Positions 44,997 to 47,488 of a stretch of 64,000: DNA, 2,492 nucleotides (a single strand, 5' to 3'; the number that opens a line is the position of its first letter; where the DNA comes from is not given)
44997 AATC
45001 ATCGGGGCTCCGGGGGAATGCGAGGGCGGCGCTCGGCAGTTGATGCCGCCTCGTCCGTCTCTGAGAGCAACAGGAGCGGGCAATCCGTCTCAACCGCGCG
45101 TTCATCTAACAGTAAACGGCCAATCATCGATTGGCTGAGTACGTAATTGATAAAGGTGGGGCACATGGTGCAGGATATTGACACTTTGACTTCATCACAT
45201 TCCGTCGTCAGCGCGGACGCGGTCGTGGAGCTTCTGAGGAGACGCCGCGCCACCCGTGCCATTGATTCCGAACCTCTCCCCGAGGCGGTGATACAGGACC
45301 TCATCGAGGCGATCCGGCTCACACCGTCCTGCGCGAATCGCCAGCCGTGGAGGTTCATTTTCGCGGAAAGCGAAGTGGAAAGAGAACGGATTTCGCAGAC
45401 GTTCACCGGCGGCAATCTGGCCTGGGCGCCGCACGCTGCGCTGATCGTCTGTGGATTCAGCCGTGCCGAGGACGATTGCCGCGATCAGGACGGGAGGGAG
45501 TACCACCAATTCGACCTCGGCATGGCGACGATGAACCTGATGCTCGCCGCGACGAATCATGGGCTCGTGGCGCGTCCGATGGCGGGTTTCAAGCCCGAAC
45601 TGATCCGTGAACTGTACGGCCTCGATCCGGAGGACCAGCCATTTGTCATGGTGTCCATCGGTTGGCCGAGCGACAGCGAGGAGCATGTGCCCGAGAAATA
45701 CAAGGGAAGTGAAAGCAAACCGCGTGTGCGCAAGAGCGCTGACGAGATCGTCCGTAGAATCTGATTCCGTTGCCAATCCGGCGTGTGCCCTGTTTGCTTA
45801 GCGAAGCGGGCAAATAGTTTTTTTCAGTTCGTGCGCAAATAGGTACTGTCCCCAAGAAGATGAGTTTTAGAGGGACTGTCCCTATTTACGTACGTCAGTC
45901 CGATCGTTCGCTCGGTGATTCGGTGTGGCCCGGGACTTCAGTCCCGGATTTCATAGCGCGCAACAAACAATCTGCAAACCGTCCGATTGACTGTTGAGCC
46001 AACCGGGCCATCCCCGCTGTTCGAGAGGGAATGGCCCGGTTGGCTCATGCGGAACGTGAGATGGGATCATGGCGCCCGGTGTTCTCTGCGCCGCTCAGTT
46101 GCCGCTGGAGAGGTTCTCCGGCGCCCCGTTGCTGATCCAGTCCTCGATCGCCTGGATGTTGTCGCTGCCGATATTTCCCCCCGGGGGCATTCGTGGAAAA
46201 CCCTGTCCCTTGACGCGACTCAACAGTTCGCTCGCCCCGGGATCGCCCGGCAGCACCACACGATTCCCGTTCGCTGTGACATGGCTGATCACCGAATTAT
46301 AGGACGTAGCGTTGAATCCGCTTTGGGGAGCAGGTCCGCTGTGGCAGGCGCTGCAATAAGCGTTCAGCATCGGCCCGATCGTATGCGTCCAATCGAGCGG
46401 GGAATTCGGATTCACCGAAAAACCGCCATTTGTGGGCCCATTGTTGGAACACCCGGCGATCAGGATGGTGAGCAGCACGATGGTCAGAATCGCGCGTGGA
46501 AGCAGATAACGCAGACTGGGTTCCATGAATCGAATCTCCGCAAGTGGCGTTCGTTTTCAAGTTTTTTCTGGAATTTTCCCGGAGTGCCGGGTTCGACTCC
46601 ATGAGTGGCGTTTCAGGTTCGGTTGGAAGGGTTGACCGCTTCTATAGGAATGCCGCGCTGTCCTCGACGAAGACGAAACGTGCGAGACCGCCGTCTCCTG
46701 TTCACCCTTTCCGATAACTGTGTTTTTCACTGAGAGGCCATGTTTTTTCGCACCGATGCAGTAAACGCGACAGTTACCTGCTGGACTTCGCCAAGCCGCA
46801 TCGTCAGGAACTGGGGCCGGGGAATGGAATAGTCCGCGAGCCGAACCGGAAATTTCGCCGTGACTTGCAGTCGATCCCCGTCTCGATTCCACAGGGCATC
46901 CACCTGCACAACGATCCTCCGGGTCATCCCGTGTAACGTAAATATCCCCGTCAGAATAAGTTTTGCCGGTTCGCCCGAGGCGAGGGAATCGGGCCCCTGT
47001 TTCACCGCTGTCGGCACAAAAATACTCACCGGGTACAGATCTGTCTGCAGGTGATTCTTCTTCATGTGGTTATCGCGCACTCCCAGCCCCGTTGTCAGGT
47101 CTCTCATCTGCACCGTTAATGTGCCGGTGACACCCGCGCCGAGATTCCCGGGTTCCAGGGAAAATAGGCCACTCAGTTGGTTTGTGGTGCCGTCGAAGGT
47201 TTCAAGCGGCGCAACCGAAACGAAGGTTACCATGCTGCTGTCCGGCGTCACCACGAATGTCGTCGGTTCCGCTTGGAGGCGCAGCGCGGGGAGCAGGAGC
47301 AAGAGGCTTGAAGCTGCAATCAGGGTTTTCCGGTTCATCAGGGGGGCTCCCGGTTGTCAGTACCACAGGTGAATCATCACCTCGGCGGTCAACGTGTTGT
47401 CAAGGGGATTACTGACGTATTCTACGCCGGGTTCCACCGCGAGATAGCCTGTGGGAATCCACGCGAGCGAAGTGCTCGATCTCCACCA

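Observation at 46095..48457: Candidate outer-membrane electron conduit: Cyc2-like fused cytochrome-porin + YceI + monoheme cytochrome c lipoprotein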

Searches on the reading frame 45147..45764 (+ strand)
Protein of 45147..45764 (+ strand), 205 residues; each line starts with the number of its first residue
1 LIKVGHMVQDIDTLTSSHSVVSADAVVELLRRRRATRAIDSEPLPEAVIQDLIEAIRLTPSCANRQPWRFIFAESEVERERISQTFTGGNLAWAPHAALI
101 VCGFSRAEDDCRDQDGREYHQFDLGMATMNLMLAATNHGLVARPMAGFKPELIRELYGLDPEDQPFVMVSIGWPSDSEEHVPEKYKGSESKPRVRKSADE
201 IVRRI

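Call 3: search_protein_families(library=pfam, proteins=[window:45147-45764:+], max_evalue=1)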
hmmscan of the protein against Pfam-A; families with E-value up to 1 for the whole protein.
window:45147-45764:+ (205 aa): 2 families
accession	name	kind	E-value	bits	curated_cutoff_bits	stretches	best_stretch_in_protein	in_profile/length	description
PF00881.29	Nitroreductase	-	2.8e-23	83.4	23.5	2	30-90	1-61/167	Nitroreductase family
PF14512.11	TM1586_NiRdase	-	3.5e-06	27.2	27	1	47-135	158-215/215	Putative TM nitroreductase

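Call 4: search_protein_families(library=ncbifam, proteins=[window:45147-45764:+], max_evalue=1)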
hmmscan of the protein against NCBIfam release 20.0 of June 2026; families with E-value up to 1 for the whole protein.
window:45147-45764:+ (205 aa): 12 families
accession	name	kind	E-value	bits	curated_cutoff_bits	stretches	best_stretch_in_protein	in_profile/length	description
NF003768.0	PRK05365.1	equivalog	2.3e-16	59.9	152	2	17-101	5-89/200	malonic semialdehyde reductase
TIGR02476.1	BluB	equivalog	2e-15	56.7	150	1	24-90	7-73/205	5,6-dimethylbenzimidazole synthase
NF008275.0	PRK11053.1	equivalog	6.6e-15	55.2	227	2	26-88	3-66/217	oxygen-insensitive NAD(P)H nitroreductase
NF009810.0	PRK13294.1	equivalog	3.9e-08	32.6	304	2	26-84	254-312/449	coenzyme F420-0:L-glutamate ligase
TIGR03553.1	F420_FbiB_CTERM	equivalog_domain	2.2e-07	30.8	249.55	2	30-84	3-57/194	F420 biosynthesis protein FbiB, C-terminal domain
NF047509.1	Rv3131_FMN_oxido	subfamily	2.6e-06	27.2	199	2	58-77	8-27/319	Acg family FMN-binding oxidoreductase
NF005901.0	PRK07877.1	equivalog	3.3e-05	22.3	476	1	13-77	341-405/722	Rv1355c family protein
NF008088.0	PRK10828.1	equivalog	0.00014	21.5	183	1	24-87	2-63/183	NAD(P)H nitroreductase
TIGR03605.1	antibiot_sagB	domain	0.00026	20.5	78.4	1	116-171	115-171/173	SagB family peptide dehydrogenase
NF008033.1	PRK10765.1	equivalog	0.0014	18.1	223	1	25-182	3-168/240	oxygen-insensitive NADPH nitroreductase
TIGR04511.1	SagB_rel_DH_2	exception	0.043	12.9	240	1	121-176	315-371/380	putative peptide maturation dehydrogenase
NF011424.0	PRK14851.1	subfamily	0.05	11.6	1170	1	38-77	317-356/679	hypothetical protein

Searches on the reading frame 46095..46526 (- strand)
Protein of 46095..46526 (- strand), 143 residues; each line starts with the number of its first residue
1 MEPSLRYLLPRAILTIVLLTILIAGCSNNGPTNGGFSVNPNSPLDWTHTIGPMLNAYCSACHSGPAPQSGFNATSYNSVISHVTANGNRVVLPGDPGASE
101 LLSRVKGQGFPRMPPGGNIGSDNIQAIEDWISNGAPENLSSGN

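Call 3: search_protein_families(library=pfam, proteins=[window:46095-46526:-], max_evalue=1)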
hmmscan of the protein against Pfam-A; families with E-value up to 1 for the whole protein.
window:46095-46526:- (143 aa): 2 families
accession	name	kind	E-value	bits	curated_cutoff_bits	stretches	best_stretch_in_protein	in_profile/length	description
PF07635.16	PSCyt1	-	5.4e-07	30.6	22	1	58-115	1-57/59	Planctomycete cytochrome C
PF13442.11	Cytochrome_CBB3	-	0.00072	20.3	27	1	55-131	11-68/68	Cytochrome C oxidase, cbb3-type, subunit III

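Call 4: search_protein_families(library=ncbifam, proteins=[window:46095-46526:-], max_evalue=1)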
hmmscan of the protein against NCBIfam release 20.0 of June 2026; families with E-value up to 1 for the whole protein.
window:46095-46526:- (143 aa): 2 families
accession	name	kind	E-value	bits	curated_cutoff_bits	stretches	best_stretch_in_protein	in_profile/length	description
NF047812.1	LIC11213_lipo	equivalog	5.6e-06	26.5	100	1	55-87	49-81/118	LIC11213 family lipoprotein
TIGR03806.1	chp_HNE_0200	subfamily_domain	0.068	12.3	313.3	1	84-132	260-312/314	SO2930 family diheme c-type cytochrome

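Call 61: search_solved_structures(query=window:46095-46526:-, max_evalue=1, show_alignments=2)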
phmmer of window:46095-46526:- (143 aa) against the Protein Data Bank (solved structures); distinct sequences matched with E-value up to 1: 7.
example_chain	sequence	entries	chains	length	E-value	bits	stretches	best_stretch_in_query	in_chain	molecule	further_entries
5mab_A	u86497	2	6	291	1e-06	32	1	48-135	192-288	FoxE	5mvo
1dev_B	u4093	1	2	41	0.27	14.4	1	37-68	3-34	Smad anchor for receptor activation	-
1mk2_B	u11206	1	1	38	0.29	14.2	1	37-67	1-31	Madh-interacting protein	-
6aoj_A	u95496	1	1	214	0.41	13.8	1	68-111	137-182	Ceg4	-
6aok_A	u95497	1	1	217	0.42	13.8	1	68-111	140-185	Ceg4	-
5c2v_A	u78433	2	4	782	0.84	12.8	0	34-69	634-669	HYDRAZINE SYNTHASE ALPHA SUBUNIT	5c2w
6f0k_E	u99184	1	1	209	0.99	12.5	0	9-48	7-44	Quinol:cytochrome c oxidoreductase monoheme cytochrome subunit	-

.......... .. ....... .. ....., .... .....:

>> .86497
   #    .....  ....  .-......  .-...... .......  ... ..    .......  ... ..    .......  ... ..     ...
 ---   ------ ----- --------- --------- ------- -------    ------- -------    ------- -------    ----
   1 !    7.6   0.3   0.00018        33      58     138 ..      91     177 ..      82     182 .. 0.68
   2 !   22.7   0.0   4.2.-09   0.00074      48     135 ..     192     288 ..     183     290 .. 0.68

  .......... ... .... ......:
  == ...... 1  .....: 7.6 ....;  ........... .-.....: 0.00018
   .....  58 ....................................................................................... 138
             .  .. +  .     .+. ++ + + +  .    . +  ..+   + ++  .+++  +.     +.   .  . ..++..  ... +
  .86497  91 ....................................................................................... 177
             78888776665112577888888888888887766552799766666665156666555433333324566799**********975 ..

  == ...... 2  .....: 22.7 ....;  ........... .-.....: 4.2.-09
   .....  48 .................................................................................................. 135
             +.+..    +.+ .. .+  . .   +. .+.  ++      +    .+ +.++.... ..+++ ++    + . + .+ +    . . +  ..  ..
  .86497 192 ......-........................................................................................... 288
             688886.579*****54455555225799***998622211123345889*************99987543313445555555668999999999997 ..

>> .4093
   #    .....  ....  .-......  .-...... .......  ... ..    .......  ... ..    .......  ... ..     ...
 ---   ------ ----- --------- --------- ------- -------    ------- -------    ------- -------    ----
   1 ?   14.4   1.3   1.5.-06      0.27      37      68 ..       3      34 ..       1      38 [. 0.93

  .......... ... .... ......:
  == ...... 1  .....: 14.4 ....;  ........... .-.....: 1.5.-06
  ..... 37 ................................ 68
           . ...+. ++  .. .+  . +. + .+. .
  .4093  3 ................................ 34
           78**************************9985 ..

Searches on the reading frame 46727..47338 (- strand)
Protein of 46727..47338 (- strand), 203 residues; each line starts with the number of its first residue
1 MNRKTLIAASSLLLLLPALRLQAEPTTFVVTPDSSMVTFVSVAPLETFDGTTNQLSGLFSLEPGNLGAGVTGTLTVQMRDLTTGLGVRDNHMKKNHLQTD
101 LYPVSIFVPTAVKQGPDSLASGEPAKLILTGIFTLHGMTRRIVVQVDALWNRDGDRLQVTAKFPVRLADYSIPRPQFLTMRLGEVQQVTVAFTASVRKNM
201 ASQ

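Call 3: search_protein_families(library=pfam, proteins=[window:46727-47338:-], max_evalue=1)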
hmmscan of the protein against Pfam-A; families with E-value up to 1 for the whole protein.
window:46727-47338:- (203 aa): 1 family
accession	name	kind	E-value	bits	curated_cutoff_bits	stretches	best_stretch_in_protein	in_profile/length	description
PF04264.18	YceI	-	4.5e-16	60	23.7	1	29-179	2-135/150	YceI-like domain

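Call 4: search_protein_families(library=ncbifam, proteins=[window:46727-47338:-], max_evalue=1)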
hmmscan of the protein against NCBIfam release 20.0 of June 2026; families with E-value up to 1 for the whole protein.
window:46727-47338:- (203 aa): 1 family
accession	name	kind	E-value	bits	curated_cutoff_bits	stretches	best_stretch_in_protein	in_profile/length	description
NF002994.0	PRK03757.1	equivalog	3.1e-08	33.6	232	1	48-173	48-170/191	YceI family protein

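Call 60: search_solved_structures(query=window:46727-47338:-, max_evalue=0.01)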
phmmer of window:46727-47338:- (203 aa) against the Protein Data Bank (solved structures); distinct sequences matched with E-value up to 0.01: 3.
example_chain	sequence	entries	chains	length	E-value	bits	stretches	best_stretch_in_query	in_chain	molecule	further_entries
1y0g_A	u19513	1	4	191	8.6e-05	25.6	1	49-173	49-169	Protein yceI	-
2x32_A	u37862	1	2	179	0.0011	22.1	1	59-174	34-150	CELLULOSE-BINDING PROTEIN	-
2x34_A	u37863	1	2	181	0.0011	22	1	59-174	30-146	CELLULOSE-BINDING PROTEIN, X158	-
